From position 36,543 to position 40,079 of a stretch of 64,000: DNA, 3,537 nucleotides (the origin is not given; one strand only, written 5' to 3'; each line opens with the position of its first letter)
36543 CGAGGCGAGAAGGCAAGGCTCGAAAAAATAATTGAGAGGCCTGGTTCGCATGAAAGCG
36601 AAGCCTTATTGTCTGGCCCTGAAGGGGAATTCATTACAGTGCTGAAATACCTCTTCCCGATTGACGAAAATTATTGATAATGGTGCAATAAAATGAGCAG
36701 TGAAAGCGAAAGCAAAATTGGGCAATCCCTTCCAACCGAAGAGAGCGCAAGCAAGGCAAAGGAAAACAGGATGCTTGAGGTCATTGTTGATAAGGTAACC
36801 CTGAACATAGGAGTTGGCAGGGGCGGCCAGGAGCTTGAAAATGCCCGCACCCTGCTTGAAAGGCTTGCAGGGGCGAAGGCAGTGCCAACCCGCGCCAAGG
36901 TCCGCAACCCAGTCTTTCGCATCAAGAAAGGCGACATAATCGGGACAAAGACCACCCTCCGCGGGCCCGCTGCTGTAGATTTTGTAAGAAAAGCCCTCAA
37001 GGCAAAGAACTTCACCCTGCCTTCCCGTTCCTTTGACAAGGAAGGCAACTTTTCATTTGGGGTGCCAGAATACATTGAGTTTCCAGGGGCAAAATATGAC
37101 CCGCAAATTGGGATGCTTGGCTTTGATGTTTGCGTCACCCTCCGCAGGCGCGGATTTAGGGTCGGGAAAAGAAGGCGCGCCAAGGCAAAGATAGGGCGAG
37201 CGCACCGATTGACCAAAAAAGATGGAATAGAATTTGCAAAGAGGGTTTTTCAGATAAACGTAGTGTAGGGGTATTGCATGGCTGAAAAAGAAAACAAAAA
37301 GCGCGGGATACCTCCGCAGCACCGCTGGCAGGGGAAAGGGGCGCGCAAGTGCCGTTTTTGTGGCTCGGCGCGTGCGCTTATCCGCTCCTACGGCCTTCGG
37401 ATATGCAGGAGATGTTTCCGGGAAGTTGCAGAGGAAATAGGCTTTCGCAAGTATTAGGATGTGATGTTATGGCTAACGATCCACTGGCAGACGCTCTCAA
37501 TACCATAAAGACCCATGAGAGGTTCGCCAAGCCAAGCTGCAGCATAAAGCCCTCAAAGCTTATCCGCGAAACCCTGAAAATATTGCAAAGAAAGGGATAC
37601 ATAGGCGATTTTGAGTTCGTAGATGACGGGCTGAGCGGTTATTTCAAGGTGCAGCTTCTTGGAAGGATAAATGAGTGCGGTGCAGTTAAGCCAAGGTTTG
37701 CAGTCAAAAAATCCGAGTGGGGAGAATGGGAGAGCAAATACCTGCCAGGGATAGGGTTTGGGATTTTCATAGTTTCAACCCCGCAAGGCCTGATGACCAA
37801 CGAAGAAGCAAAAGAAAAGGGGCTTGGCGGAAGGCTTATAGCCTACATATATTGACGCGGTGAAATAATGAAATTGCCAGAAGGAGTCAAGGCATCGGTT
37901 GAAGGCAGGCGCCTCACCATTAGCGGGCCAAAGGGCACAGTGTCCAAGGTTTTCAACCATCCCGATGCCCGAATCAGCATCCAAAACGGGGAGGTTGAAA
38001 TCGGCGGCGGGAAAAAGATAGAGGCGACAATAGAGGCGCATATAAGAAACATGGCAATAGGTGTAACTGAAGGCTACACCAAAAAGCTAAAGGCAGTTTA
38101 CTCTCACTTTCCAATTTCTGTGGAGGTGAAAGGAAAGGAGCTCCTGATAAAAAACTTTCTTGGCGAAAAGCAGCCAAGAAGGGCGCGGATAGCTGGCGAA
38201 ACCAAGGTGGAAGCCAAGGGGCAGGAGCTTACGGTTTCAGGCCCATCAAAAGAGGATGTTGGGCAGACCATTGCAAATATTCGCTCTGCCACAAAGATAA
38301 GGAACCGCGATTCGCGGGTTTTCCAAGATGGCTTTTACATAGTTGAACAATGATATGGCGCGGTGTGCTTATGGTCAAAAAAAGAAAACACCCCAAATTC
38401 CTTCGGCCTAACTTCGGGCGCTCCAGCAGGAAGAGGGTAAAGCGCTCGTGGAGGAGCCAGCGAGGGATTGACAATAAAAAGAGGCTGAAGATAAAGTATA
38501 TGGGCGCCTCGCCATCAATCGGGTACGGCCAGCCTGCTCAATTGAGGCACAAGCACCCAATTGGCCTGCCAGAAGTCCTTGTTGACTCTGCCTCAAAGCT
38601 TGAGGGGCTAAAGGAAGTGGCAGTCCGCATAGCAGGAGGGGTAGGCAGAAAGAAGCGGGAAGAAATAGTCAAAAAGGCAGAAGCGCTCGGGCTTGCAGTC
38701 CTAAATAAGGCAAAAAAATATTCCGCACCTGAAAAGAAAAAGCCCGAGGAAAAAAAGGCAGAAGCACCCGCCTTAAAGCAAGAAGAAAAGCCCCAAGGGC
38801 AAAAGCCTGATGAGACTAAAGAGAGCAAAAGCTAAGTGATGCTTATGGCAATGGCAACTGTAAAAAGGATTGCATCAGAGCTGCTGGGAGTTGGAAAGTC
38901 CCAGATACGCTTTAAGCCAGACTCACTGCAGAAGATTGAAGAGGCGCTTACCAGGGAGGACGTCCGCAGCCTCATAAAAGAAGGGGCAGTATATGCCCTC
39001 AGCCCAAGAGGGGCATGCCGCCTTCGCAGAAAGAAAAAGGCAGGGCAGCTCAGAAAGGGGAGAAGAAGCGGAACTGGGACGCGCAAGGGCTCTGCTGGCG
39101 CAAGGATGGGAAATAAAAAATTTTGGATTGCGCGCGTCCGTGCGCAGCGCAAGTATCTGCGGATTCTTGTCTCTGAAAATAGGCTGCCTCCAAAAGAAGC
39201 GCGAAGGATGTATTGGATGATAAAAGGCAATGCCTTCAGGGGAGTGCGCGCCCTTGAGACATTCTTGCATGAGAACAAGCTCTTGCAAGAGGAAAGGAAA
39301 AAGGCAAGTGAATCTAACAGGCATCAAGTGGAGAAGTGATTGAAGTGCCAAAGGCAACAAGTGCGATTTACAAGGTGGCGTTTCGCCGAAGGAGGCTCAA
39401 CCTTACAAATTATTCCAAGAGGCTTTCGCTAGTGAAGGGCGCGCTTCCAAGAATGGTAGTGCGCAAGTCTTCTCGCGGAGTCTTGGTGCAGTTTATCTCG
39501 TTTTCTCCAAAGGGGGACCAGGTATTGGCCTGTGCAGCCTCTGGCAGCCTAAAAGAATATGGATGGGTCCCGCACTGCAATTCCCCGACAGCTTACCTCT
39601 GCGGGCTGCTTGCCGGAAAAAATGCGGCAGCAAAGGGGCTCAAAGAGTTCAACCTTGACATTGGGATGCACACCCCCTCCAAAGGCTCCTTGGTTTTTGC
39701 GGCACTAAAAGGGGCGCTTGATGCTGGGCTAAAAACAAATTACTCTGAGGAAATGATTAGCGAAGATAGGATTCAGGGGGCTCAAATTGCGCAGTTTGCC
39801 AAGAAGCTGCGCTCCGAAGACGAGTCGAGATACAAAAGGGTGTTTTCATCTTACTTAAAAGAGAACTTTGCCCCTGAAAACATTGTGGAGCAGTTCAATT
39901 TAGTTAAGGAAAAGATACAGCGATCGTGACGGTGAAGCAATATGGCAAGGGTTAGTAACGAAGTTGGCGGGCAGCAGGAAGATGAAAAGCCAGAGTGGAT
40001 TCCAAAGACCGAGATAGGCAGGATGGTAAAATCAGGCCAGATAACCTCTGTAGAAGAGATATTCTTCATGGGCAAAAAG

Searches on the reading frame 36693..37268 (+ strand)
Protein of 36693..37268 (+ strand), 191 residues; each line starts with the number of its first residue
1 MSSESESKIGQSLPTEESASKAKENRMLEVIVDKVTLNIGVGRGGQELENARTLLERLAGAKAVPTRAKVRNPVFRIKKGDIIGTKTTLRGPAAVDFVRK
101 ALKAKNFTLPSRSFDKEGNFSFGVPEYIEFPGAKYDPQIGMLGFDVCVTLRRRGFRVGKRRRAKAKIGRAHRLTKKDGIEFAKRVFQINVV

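Call 73: search_protein_families(library=pfam, proteins=[window:36693-37268:+], max_evalue=0.0001)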
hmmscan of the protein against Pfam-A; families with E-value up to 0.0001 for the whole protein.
window:36693-37268:+ (191 aa): 2 families
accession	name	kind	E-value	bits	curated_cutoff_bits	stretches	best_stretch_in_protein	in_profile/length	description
PF00673.26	Ribosomal_L5_C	-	6.5e-18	65.1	27.8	1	83-181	2-94/94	ribosomal L5P family C-terminus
PF00281.24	Ribosomal_L5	-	5.6e-12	46.2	34.9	1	25-78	1-57/57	Ribosomal protein L5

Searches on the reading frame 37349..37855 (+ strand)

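Call 73: search_protein_families(library=pfam, proteins=[window:37349-37855:+], max_evalue=0.0001)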
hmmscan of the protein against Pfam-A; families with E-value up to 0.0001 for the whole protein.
window:37349-37855:+ (168 aa): 1 family
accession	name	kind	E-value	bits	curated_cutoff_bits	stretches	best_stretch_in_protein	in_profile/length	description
PF00410.24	Ribosomal_S8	-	2e-23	83.1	24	1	44-168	1-126/126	Ribosomal protein S8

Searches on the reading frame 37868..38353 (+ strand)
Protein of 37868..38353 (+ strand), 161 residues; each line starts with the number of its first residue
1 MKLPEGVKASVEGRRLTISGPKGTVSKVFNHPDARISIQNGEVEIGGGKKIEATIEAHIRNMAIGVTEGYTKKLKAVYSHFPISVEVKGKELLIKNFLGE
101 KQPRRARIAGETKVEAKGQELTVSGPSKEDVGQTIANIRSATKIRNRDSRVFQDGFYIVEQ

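Call 73: search_protein_families(library=pfam, proteins=[window:37868-38353:+], max_evalue=0.0001)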
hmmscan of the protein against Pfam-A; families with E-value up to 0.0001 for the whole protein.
window:37868-38353:+ (161 aa): 1 family
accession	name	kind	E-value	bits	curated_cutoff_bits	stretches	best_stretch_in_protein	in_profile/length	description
PF00347.28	Ribosomal_L6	-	3.7e-23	82.5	27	2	81-155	1-80/80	Ribosomal protein L6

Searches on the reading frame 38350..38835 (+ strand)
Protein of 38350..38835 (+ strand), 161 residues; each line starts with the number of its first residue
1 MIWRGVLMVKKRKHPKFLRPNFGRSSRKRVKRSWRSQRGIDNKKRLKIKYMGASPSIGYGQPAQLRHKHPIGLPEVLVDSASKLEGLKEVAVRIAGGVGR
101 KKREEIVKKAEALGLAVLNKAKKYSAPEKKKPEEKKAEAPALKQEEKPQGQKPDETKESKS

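Call 73: search_protein_families(library=pfam, proteins=[window:38350-38835:+], max_evalue=0.0001)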
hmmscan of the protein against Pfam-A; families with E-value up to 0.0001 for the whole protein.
window:38350-38835:+ (161 aa): 1 family
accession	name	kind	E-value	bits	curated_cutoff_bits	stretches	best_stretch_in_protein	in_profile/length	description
PF01655.23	Ribosomal_L32e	-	2e-27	96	25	1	15-119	2-108/108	Ribosomal protein L32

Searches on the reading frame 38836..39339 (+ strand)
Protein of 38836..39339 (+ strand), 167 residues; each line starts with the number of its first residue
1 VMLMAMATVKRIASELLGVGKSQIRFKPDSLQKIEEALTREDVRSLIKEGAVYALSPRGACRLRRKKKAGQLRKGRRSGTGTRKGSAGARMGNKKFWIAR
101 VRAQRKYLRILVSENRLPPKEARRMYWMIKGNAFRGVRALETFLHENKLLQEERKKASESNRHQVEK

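Call 73: search_protein_families(library=pfam, proteins=[window:38836-39339:+], max_evalue=0.0001)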
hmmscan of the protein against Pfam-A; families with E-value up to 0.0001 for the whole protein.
window:38836-39339:+ (167 aa): 2 families
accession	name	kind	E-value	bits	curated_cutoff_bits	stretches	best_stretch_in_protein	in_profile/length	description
PF25476.1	Ribosomal_L19e_C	-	1.3e-20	73.8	25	1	59-148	2-91/91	Ribosomal protein L19e, C-terminal domain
PF01280.26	Ribosomal_L19e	-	2.2e-17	63.2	25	1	6-54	2-50/53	Ribosomal protein L19e, N-terminal domain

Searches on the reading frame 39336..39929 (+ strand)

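Call 73: search_protein_families(library=pfam, proteins=[window:39336-39929:+], max_evalue=0.0001)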
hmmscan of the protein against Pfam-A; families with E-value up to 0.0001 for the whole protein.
window:39336-39929:+ (197 aa): 1 family
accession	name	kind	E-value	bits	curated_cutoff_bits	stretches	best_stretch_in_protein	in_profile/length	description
PF17144.9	Ribosomal_L5e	-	4.4e-20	72.9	27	2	12-100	3-99/163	Ribosomal large subunit proteins 60S L5, and 50S L18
